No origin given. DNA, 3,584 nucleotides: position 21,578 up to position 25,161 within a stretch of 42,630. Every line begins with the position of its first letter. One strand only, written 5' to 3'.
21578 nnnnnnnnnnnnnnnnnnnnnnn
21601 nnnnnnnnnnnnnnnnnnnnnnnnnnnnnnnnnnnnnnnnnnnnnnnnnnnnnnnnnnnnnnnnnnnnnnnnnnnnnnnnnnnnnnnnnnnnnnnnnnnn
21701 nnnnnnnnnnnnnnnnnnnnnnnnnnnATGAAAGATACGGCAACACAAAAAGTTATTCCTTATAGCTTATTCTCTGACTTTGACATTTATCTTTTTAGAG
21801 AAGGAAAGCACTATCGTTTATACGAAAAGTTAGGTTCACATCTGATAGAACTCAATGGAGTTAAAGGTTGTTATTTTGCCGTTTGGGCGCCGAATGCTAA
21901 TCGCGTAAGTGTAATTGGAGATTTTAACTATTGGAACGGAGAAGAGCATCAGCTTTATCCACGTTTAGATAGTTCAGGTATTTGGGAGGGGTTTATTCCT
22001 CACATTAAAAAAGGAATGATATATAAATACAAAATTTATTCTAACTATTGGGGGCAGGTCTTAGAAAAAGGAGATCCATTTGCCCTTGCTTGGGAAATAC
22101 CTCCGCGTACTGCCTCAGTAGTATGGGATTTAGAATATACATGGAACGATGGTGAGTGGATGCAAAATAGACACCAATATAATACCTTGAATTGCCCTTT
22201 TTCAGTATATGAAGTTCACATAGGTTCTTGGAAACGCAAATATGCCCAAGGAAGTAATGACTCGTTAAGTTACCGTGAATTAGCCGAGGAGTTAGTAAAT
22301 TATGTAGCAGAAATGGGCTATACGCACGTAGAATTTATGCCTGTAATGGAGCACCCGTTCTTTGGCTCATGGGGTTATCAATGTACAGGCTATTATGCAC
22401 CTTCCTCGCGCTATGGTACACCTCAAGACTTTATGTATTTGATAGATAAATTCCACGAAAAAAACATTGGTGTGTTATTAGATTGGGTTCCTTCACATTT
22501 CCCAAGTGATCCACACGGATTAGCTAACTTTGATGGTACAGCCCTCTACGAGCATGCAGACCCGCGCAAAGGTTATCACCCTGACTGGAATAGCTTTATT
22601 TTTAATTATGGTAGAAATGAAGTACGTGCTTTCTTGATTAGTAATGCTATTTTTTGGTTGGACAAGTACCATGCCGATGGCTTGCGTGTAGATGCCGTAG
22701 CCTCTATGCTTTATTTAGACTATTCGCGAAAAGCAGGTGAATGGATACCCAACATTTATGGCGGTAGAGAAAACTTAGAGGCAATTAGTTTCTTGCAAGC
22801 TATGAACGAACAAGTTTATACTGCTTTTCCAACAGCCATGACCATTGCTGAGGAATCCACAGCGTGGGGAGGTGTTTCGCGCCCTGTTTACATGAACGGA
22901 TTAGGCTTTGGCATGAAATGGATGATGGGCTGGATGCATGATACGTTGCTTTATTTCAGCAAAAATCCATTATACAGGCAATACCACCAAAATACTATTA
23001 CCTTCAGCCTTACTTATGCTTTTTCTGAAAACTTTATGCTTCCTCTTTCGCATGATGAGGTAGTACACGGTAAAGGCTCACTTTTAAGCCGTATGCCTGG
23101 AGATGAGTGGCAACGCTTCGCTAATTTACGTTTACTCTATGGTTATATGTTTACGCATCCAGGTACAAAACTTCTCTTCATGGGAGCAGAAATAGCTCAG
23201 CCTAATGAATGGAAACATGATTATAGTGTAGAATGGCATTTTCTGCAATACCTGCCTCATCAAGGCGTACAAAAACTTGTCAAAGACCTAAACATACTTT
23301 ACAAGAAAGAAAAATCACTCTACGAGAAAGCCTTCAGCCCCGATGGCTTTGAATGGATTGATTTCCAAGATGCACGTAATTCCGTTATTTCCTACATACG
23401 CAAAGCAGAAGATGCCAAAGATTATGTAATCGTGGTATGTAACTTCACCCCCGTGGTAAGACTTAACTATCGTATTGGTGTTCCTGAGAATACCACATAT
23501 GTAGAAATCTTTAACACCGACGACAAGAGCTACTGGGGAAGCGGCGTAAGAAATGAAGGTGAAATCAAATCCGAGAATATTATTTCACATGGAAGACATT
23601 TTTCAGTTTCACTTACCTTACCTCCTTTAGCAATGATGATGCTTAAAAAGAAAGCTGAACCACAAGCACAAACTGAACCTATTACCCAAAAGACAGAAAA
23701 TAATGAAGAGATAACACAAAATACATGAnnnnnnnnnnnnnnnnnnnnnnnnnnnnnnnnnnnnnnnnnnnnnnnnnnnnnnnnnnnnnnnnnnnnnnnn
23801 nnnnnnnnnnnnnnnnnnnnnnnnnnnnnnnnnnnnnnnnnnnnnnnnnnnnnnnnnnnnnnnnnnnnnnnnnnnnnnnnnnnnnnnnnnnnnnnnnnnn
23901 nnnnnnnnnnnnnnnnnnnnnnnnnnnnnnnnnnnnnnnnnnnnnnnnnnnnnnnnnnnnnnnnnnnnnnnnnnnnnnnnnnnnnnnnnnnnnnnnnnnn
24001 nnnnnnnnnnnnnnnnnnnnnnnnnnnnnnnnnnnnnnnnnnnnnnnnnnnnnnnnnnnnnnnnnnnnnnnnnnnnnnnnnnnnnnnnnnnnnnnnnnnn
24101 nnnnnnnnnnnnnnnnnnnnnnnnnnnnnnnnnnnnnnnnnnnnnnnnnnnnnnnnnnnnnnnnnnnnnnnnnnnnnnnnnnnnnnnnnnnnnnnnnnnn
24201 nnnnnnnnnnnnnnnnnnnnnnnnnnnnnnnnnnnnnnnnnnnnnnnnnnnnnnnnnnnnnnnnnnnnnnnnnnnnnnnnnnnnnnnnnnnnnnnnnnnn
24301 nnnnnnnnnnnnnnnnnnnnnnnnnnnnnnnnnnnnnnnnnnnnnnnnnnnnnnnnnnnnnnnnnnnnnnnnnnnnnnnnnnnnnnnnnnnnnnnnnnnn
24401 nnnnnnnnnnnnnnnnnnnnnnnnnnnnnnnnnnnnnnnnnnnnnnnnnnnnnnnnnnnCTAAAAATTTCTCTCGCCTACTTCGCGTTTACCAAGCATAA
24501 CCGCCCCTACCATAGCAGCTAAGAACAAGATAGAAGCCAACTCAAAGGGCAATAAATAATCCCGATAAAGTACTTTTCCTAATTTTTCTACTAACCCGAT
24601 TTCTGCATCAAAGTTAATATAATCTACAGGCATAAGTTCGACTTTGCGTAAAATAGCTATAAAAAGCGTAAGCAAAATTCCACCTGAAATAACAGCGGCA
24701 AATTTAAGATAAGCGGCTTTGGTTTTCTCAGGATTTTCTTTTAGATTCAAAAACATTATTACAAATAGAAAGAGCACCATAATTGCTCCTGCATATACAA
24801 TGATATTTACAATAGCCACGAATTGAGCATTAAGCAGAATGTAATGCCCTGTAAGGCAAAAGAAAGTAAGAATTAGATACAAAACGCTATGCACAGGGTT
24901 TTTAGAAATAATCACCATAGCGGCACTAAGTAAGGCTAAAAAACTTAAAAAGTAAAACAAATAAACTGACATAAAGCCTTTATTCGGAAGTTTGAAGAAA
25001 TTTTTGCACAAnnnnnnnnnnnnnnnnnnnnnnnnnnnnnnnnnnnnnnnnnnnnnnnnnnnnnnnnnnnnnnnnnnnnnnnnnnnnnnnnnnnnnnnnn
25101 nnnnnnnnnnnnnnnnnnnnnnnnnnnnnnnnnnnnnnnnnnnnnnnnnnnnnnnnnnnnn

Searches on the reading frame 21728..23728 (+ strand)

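Call 4: search_protein_families(library=pfam, proteins=[window:21728-23728:+], max_evalue=0.1)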
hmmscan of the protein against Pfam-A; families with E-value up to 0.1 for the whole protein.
window:21728-23728:+ (666 aa): 4 families
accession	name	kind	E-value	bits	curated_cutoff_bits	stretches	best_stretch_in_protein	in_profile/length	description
PF02806.24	Alpha-amylase_C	-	4.8e-26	91.4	21.2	1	543-641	1-94/95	Alpha amylase, C-terminal all-beta domain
PF02922.24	CBM_48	-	2.9e-20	72.8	22.4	1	34-119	1-83/83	Carbohydrate-binding module 48 (Isoamylase N-terminal domain)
PF00128.31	Alpha-amylase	-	1e-17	65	22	2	190-259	25-93/446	Alpha amylase, catalytic domain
PF22019.2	GlgB_N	-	0.012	16.2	27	1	25-111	10-87/94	alpha-1,4-glucan branching enzyme GlgB, N-terminal domain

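Call 5: search_protein_families(library=ncbifam, proteins=[window:21728-23728:+], max_evalue=0.01)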
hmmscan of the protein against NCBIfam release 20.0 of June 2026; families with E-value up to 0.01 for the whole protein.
window:21728-23728:+ (666 aa): 23 families
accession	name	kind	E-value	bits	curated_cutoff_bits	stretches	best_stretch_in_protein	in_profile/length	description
NF003811.1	PRK05402.1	equivalog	1.2e-295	982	741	1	19-640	2-618/619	1,4-alpha-glucan branching protein GlgB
NF008967.0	PRK12313.1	equivalog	1.4e-291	968.5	577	1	14-643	6-629/633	1,4-alpha-glucan branching protein GlgB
TIGR01515.1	branching_enzym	equivalog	6.8e-276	916.7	463.95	1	19-640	1-607/607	1,4-alpha-glucan branching enzyme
NF011293.0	PRK14705.1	equivalog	4.1e-239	796.4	2376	1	16-639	604-1220/1224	1,4-alpha-glucan branching enzyme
NF009221.0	PRK12568.1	equivalog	7.6e-238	791.3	1270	1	26-640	133-742/745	1,4-alpha-glucan branching enzyme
NF011294.0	PRK14706.1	equivalog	3.7e-216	719.3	1284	1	34-649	29-632/642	1,4-alpha-glucan branching enzyme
TIGR02402.1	trehalose_TreZ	equivalog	5.9e-38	130.5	538.8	1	49-327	2-250/545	malto-oligosyltrehalose trehalohydrolase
TIGR02100.1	glgX_debranch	equivalog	1.2e-16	59.9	640.9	2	130-325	133-344/688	glycogen debranching protein GlgX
TIGR02104.1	pulA_typeI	equivalog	3.8e-16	58.3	504.5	1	49-323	22-320/605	type I pullulanase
NF041321.1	Alpha-amyl_MalA_Halo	equivalog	2.1e-13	49.6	875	2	160-323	262-426/666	alpha-amylase MalA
TIGR02456.1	treS_nterm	equivalog_domain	1.5e-11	43.5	678.35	1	160-259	8-102/539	maltose alpha-D-glucosyltransferase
TIGR02403.1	trehalose_treC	equivalog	2.9e-09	36.2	799.05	1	160-258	7-100/544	alpha,alpha-phosphotrehalase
NF002983.0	PRK03705.1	equivalog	1.4e-08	33.3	901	1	130-327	129-341/658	glycogen debranching protein GlgX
NF051899.1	BetGalacBglAAgro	equivalog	4.9e-08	31.8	900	1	160-263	8-105/537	beta-galactosidase BglA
NF041090.1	Cyc-maltodext_AglB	equivalog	1.1e-07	31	540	1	188-263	69-142/470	cyclomaltodextrinase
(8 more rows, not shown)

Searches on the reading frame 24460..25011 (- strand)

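Call 5: search_protein_families(library=ncbifam, proteins=[window:24460-25011:-], max_evalue=0.01)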
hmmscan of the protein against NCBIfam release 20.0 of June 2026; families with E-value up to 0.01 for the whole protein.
window:24460-25011:- (183 aa): 14 families
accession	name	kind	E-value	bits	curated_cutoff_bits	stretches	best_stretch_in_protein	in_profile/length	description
NF005164.0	PRK06638.1-4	equivalog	5.5e-40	137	154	1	16-177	5-172/211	NADH-quinone oxidoreductase subunit J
NF005163.0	PRK06638.1-3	equivalog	9.5e-33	113.3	174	1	18-179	11-172/203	NADH-quinone oxidoreductase subunit J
NF005165.0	PRK06638.1-5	equivalog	2.4e-32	112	192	1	16-178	20-185/282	NADH-quinone oxidoreductase subunit J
NF005162.0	PRK06638.1-1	equivalog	5.4e-31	107.9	157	1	18-178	4-163/184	NADH-quinone oxidoreductase subunit J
NF005168.0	PRK06638.2-3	equivalog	1e-28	100.4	154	1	18-177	7-168/172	NADH-quinone oxidoreductase subunit J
NF005167.0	PRK06638.2-2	equivalog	2.6e-24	86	137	1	18-179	6-167/176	NADH-quinone oxidoreductase subunit J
NF005166.0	PRK06638.2-1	equivalog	2.2e-19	70.1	284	1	18-179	7-168/174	NADH-quinone oxidoreductase subunit J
NF005169.0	PRK06638.2-4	equivalog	2e-18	67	319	1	17-179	5-170/182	NADH-quinone oxidoreductase subunit J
NF005025.0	PRK06433.1-5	equivalog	1.6e-14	54.1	95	1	16-88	13-85/96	NADH dehydrogenase subunit J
NF005023.0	PRK06433.1-2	equivalog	7.7e-11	42.3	92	1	18-88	6-76/82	NADH dehydrogenase subunit J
NF005024.0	PRK06433.1-4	equivalog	3.2e-09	36.9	101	1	19-97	9-87/89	NADH dehydrogenase subunit J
NF040613.1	F420_dehyd_FpoJ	exception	2e-06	27.6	110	1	139-176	41-78/81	F420H2 dehydrogenase subunit FpoJ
NF005030.0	PRK06439.1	equivalog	9.5e-06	25.6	121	1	115-175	12-69/72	NADH dehydrogenase subunit J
NF009159.0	PRK12504.1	equivalog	0.00079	19.4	141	1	18-120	6-107/178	DUF4040 domain-containing protein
